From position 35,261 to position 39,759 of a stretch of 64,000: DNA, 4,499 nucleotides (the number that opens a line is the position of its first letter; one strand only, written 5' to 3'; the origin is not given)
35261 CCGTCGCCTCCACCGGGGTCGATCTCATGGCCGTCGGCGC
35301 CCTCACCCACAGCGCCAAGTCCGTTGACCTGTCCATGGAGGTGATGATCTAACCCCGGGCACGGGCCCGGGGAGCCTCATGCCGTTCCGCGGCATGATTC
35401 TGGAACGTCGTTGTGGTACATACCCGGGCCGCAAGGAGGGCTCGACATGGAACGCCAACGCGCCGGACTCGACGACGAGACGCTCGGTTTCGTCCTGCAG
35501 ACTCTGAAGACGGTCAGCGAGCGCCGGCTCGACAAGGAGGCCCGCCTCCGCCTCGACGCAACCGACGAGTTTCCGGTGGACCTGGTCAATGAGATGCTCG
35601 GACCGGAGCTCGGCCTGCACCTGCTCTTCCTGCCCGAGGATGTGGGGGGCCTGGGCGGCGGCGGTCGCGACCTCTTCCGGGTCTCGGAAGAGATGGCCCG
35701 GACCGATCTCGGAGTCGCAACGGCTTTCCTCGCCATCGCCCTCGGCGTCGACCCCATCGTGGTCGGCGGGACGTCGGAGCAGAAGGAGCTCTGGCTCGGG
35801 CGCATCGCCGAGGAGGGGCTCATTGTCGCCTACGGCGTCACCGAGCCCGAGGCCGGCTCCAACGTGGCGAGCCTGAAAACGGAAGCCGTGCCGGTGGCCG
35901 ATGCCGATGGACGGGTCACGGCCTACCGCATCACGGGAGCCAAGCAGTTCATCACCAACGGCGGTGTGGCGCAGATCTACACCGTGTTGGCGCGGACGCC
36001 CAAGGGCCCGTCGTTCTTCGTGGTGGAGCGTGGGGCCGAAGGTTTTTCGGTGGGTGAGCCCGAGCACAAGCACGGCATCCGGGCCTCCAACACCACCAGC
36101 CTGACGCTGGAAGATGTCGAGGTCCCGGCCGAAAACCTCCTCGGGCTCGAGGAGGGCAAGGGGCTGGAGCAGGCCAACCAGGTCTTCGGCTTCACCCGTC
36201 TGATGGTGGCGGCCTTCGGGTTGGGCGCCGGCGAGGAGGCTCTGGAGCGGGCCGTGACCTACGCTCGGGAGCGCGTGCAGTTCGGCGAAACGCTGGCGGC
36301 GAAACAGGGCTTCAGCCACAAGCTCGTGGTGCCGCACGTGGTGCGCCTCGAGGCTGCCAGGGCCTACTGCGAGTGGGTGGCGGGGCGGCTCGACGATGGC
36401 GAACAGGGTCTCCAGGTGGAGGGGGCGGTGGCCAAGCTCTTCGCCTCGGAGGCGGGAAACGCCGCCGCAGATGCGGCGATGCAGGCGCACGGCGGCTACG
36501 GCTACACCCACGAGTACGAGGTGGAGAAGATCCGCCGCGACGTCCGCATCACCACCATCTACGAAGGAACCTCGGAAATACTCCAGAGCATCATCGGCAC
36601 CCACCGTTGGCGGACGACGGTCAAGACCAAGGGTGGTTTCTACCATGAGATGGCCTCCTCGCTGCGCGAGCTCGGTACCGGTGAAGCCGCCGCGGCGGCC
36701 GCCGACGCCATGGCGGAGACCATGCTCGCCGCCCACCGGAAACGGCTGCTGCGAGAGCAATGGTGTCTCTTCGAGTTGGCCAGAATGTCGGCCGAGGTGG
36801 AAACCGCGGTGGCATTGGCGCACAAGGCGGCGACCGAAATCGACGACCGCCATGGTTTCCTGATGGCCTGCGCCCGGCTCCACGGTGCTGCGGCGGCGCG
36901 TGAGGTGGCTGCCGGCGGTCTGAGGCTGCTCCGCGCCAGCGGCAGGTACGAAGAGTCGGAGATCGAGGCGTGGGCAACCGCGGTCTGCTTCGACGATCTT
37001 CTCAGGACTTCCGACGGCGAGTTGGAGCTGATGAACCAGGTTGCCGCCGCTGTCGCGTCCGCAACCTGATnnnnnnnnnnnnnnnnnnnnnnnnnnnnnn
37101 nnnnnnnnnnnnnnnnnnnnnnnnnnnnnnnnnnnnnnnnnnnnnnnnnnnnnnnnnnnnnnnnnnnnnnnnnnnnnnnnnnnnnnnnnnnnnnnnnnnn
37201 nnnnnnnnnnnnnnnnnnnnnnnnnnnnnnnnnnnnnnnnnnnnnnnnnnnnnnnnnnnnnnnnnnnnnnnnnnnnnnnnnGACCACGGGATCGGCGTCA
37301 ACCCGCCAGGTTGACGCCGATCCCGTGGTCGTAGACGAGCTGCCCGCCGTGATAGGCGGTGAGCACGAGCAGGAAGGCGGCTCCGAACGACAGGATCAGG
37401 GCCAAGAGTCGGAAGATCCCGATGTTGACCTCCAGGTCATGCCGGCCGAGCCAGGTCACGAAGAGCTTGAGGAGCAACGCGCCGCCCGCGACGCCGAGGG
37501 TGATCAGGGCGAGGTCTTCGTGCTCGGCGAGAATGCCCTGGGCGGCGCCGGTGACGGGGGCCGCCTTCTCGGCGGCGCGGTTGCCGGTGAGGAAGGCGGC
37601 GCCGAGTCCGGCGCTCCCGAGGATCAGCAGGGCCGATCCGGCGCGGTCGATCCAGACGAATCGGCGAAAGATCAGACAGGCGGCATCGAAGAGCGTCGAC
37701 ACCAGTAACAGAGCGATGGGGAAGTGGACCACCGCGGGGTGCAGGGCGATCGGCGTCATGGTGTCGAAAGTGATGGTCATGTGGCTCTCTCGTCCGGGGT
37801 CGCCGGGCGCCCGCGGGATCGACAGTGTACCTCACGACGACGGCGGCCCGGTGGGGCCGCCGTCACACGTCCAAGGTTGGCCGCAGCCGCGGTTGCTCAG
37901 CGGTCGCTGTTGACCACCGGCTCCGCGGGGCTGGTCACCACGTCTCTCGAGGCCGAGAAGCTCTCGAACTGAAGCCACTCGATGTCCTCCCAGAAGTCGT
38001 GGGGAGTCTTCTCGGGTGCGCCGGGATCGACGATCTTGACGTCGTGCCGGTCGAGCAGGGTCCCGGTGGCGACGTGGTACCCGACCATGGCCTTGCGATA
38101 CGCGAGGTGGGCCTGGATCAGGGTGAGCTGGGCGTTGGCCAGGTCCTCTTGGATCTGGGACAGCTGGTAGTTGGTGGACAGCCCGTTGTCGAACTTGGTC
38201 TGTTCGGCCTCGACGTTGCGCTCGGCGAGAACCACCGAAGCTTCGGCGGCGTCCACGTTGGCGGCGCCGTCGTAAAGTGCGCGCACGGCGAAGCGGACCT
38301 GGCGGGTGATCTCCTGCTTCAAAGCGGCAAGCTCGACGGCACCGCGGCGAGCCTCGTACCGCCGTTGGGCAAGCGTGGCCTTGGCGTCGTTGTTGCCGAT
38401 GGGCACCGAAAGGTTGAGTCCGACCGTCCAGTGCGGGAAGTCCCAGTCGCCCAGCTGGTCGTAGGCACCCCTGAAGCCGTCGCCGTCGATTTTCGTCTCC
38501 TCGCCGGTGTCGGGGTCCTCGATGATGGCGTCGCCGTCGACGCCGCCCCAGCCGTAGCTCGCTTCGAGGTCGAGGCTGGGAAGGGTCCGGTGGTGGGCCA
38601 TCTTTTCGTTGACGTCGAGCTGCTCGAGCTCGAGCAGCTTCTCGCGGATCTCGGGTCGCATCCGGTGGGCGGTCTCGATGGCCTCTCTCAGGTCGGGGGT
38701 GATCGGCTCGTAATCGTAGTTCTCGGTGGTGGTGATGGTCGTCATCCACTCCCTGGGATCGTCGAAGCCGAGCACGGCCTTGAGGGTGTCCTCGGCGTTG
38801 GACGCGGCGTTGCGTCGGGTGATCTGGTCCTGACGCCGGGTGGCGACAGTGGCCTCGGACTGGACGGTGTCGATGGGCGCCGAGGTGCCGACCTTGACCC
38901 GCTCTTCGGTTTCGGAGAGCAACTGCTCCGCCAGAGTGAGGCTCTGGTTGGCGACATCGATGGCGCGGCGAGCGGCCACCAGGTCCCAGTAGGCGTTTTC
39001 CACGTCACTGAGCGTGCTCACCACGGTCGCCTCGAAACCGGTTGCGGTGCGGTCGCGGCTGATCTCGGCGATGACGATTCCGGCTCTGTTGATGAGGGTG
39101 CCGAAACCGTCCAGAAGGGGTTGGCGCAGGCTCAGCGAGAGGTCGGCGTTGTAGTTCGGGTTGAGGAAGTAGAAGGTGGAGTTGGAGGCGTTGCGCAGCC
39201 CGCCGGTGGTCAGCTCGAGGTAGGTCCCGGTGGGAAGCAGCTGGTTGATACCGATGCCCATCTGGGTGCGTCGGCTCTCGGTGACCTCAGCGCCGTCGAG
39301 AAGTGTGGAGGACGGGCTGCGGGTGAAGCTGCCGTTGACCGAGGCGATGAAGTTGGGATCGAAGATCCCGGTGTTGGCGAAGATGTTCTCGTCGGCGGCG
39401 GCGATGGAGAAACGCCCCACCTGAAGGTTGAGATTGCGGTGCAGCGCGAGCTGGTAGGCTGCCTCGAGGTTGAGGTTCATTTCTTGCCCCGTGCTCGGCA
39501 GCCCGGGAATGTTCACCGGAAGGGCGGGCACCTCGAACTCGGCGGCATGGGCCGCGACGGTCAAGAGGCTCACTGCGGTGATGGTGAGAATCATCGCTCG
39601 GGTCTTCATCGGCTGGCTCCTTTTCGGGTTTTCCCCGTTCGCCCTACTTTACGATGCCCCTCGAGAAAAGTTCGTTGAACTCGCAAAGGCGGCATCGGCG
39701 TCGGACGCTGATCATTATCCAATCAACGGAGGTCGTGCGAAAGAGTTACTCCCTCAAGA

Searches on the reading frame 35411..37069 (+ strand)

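Call 73: search_protein_families(library=pfam, proteins=[window:35411-37069:+], max_evalue=0.0001)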
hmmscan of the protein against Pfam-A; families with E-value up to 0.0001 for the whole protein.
window:35411-37069:+ (552 aa): 4 families
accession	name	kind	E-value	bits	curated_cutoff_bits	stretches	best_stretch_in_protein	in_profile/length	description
PF00441.29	Acyl-CoA_dh_1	-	6.8e-42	143.6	22.4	1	249-396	1-146/150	Acyl-CoA dehydrogenase, C-terminal domain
PF02770.24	Acyl-CoA_dh_M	-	1.2e-21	77.1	33.3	1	140-236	1-97/97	Acyl-CoA dehydrogenase, middle domain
PF08028.16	Acyl-CoA_dh_2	-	2.9e-16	60.4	22.7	1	264-388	1-133/134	Acyl-CoA dehydrogenase, C-terminal domain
PF02771.21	Acyl-CoA_dh_N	-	7.2e-15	55.8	22.9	1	31-134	10-111/113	Acyl-CoA dehydrogenase, N-terminal domain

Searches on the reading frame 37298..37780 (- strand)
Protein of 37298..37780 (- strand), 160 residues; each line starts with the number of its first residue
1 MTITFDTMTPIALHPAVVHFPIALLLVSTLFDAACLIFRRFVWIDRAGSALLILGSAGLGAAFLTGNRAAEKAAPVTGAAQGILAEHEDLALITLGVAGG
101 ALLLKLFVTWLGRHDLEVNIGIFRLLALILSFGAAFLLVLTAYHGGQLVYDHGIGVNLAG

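Call 73: search_protein_families(library=pfam, proteins=[window:37298-37780:-], max_evalue=0.0001)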
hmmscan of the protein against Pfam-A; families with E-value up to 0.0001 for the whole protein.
window:37298-37780:- (160 aa): 1 family
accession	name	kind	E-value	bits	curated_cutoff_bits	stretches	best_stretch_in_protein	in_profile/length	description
PF09990.14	DUF2231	-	1.1e-17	64.9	26.4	1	11-156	2-137/139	Predicted membrane protein (DUF2231)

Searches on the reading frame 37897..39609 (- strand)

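Call 73: search_protein_families(library=pfam, proteins=[window:37897-39609:-], max_evalue=0.0001)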
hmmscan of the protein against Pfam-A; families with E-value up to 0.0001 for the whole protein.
window:37897-39609:- (570 aa): 1 family
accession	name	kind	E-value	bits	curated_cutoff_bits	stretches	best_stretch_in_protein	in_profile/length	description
PF02321.23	OEP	-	2.3e-44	151.9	22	2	308-516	2-187/187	Outer membrane efflux protein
